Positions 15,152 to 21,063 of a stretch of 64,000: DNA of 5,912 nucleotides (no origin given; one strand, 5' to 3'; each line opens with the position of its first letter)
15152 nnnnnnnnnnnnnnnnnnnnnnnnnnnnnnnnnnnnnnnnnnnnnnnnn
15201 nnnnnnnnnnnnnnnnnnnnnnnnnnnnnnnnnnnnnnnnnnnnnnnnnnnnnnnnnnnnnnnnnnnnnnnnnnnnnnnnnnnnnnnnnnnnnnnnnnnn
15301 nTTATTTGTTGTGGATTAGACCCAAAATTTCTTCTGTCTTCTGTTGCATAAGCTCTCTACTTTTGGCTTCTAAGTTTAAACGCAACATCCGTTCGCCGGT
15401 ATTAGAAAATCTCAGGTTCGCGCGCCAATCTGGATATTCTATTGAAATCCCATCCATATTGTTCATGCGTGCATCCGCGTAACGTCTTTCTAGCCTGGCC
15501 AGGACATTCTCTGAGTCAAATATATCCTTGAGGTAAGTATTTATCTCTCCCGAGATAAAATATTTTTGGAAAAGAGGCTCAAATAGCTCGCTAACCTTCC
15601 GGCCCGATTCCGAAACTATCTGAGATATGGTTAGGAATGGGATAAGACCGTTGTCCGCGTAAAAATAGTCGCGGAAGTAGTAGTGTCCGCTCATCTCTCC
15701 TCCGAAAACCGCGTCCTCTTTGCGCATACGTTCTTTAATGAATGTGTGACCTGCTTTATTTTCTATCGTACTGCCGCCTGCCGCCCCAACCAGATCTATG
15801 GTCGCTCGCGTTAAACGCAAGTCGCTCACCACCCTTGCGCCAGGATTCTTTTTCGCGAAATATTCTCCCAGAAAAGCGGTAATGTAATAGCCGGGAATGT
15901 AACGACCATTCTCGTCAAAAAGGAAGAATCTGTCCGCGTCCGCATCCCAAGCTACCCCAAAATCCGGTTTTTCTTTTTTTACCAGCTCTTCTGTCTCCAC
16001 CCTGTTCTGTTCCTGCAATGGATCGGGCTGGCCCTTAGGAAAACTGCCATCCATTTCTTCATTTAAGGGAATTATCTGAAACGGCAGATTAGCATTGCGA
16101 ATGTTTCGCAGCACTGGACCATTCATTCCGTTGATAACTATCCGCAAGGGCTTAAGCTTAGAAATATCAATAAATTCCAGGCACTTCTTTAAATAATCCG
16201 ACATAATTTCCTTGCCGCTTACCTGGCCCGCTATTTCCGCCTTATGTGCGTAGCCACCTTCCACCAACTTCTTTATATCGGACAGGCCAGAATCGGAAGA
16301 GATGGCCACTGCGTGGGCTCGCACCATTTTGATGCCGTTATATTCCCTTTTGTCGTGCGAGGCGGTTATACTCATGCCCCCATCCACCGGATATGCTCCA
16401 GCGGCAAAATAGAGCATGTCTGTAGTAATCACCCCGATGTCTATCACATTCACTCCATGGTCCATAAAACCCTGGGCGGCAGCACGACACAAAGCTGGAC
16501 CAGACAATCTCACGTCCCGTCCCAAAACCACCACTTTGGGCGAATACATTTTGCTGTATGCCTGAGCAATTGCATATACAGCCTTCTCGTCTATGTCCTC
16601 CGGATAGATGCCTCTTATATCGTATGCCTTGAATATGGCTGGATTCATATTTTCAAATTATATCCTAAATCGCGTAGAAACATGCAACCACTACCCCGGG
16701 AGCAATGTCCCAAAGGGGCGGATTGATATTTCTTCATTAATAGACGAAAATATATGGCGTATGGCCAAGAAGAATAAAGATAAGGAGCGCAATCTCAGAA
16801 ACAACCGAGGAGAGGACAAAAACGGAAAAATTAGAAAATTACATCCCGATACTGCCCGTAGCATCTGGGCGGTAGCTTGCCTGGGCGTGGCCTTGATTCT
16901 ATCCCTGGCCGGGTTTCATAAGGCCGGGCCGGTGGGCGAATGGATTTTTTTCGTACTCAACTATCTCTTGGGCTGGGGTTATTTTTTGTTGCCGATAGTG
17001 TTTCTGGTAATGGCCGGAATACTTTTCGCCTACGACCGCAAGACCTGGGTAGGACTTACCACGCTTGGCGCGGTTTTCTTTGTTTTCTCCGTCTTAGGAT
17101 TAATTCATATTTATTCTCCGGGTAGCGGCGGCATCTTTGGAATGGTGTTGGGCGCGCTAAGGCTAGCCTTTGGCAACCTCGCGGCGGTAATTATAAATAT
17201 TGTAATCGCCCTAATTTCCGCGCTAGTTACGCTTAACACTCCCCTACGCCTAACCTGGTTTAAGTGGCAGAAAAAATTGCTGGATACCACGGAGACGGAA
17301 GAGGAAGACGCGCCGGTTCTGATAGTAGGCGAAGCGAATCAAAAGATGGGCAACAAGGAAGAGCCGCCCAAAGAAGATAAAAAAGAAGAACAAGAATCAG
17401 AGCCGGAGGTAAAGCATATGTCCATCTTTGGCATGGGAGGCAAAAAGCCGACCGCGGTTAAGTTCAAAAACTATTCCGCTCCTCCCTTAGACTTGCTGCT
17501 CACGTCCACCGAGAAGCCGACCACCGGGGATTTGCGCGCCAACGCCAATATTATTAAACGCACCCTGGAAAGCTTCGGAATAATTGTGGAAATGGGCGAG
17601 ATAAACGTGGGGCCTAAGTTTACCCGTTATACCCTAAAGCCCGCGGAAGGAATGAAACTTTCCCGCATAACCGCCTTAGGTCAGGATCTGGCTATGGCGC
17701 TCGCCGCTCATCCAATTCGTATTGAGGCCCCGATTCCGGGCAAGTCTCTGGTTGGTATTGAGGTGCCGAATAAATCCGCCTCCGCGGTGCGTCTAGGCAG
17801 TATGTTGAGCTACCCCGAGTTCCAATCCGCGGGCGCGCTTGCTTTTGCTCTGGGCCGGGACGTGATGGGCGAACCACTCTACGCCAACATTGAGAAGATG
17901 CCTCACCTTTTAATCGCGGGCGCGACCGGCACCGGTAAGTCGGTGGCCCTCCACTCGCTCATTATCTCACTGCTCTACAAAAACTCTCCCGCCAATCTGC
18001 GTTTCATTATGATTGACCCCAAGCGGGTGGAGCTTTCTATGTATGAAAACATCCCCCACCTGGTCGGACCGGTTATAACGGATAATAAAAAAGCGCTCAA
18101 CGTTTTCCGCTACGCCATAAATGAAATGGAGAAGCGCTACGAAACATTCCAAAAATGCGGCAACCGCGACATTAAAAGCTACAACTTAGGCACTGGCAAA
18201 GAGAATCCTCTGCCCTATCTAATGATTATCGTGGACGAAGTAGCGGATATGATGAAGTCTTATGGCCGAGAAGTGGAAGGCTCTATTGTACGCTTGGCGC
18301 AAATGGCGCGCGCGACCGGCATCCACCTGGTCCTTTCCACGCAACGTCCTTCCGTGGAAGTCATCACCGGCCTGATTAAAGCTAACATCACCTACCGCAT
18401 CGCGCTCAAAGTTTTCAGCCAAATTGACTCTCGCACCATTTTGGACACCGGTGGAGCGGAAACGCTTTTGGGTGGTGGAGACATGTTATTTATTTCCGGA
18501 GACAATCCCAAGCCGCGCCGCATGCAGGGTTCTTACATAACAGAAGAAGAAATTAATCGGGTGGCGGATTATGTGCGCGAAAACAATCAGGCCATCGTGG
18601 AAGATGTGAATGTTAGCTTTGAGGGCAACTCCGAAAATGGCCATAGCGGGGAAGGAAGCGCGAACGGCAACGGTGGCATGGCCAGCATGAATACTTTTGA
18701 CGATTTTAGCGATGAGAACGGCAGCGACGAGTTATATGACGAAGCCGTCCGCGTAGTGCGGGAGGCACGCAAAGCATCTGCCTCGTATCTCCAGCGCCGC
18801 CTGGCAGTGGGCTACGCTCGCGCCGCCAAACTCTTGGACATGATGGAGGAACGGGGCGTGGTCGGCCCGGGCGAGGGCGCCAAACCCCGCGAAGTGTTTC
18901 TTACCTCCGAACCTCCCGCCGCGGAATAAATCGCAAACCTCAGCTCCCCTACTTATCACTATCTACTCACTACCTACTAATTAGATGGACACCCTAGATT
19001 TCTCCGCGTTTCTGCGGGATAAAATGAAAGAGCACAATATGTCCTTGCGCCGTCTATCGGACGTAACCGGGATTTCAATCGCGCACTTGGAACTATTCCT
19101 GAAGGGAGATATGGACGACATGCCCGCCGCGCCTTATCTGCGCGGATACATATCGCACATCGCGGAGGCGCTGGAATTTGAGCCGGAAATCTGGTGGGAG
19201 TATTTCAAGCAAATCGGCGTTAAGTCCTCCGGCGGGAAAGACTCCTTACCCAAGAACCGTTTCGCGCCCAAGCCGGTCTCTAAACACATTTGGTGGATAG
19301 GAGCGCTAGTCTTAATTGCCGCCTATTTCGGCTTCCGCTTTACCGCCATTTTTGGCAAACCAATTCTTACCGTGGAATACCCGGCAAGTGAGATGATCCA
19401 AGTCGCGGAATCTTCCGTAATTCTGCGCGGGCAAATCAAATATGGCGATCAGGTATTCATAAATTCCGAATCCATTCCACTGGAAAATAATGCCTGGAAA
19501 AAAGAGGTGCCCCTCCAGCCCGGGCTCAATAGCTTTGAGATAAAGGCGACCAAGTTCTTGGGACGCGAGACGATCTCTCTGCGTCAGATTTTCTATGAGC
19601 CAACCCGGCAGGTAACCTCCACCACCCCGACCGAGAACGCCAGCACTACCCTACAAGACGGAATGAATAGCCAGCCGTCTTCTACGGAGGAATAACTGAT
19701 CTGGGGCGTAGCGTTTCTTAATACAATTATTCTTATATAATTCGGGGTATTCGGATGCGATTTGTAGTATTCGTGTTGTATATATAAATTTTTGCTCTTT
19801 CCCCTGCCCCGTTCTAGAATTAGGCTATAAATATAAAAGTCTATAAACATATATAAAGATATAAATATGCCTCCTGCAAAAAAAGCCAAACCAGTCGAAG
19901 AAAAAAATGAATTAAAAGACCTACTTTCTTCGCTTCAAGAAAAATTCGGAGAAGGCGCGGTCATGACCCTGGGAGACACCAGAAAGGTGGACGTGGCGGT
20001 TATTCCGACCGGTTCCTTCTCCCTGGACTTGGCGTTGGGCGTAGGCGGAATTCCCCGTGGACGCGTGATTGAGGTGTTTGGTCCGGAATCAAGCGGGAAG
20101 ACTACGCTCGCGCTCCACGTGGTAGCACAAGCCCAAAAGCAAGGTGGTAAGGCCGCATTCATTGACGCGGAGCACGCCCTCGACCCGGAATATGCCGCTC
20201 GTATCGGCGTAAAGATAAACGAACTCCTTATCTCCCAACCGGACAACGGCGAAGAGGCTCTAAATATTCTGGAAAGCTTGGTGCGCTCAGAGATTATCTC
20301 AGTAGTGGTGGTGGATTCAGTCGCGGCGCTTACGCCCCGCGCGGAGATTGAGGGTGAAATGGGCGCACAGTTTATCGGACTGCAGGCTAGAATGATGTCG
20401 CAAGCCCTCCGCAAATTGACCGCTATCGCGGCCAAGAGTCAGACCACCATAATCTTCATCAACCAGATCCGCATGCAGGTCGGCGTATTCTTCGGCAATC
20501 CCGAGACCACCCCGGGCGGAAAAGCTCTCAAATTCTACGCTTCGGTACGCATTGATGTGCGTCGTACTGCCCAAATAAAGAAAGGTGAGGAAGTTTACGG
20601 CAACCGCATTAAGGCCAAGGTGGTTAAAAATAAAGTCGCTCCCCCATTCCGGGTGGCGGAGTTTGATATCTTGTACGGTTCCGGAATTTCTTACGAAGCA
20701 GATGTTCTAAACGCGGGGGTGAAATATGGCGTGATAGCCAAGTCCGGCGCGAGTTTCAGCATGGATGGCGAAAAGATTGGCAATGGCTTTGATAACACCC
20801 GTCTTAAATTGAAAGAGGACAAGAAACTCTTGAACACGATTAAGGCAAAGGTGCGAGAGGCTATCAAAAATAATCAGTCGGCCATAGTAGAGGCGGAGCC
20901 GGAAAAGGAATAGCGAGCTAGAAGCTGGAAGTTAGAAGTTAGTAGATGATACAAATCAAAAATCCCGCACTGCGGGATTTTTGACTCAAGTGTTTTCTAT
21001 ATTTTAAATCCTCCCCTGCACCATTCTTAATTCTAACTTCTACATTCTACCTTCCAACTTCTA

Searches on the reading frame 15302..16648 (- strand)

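Call 76: search_protein_families(library=pfam, proteins=[window:15302-16648:-], max_evalue=0.00001)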
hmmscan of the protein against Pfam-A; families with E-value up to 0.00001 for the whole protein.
window:15302-16648:- (448 aa): 3 families
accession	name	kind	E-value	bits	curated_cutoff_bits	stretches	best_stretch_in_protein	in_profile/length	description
PF02878.22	PGM_PMM_I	-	2e-31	109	22.5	1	5-128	3-130/138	Phosphoglucomutase/phosphomannomutase, alpha/beta/alpha domain I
PF02880.22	PGM_PMM_III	-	1.7e-25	89.8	20.7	1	253-363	2-115/115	Phosphoglucomutase/phosphomannomutase, alpha/beta/alpha domain III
PF02879.22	PGM_PMM_II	-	1.1e-16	61.6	29.3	1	151-248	2-103/103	Phosphoglucomutase/phosphomannomutase, alpha/beta/alpha domain II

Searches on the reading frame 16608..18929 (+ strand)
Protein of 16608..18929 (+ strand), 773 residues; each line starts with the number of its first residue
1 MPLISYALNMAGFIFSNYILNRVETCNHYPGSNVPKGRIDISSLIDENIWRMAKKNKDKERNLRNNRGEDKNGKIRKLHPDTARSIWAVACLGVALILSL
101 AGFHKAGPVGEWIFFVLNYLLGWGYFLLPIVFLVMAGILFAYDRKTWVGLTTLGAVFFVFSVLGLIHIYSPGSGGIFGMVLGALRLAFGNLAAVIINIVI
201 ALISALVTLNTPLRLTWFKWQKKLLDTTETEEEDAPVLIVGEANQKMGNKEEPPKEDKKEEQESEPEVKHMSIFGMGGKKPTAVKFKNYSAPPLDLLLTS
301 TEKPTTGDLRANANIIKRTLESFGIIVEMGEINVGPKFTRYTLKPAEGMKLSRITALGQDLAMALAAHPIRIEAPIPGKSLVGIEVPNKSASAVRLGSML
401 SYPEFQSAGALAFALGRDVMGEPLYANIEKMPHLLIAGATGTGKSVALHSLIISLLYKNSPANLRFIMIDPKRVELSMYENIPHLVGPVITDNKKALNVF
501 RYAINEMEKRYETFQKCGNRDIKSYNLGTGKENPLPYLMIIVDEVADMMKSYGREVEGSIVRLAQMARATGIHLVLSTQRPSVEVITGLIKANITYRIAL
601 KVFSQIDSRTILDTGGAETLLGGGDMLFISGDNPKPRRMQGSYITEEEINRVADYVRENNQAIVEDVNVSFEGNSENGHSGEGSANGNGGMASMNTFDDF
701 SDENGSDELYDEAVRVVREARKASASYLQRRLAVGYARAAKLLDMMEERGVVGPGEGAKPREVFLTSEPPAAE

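Call 76: search_protein_families(library=pfam, proteins=[window:16608-18929:+], max_evalue=0.00001)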
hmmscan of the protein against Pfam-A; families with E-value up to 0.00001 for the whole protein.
window:16608-18929:+ (773 aa): 3 families
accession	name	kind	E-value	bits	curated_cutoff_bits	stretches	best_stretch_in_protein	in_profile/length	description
PF01580.24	FtsK_SpoIIIE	-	1.8e-56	191.5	24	1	407-583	14-221/221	FtsK/SpoIIIE family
PF17854.6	FtsK_alpha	-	5e-27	94.5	22.9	1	292-388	2-101/101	FtsK alpha domain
PF09397.16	FtsK_gamma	-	1.3e-26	92.5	30.6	1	706-765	3-62/63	Ftsk gamma domain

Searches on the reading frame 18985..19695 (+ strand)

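Call 76: search_protein_families(library=pfam, proteins=[window:18985-19695:+], max_evalue=0.00001)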
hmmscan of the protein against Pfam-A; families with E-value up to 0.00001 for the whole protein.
window:18985-19695:+ (236 aa): 1 family
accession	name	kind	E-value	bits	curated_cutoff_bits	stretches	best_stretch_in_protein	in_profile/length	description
PF13413.12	HTH_25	-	3e-08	33.8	24.6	1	15-68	7-60/62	Helix-turn-helix domain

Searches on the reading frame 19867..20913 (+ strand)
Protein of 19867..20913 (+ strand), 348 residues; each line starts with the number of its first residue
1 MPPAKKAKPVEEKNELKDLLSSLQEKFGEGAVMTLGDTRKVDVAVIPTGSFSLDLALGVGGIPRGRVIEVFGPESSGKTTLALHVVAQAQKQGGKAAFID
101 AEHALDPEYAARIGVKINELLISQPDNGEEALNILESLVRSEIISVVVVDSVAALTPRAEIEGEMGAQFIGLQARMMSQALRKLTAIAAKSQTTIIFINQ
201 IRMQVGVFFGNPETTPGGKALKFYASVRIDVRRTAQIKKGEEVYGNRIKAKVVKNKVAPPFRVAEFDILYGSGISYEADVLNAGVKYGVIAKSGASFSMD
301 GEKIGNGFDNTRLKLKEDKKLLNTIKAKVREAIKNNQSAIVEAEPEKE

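Call 76: search_protein_families(library=pfam, proteins=[window:19867-20913:+], max_evalue=0.00001)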
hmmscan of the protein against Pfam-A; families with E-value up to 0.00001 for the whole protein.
window:19867-20913:+ (348 aa): 4 families
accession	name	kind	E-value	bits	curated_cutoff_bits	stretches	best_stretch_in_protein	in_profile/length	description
PF00154.27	RecA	-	4.5e-130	433.2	27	1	16-275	3-262/262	recA bacterial DNA recombination protein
PF21096.2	RecA_C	-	8.9e-14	51.8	27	1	279-334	2-57/57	RecA C-terminal domain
PF08423.17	Rad51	-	3.2e-13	50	22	1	42-234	4-212/244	Rad51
PF06745.19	ATPase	-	2.1e-08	34.3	26.6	0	47-103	2-58/231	KaiC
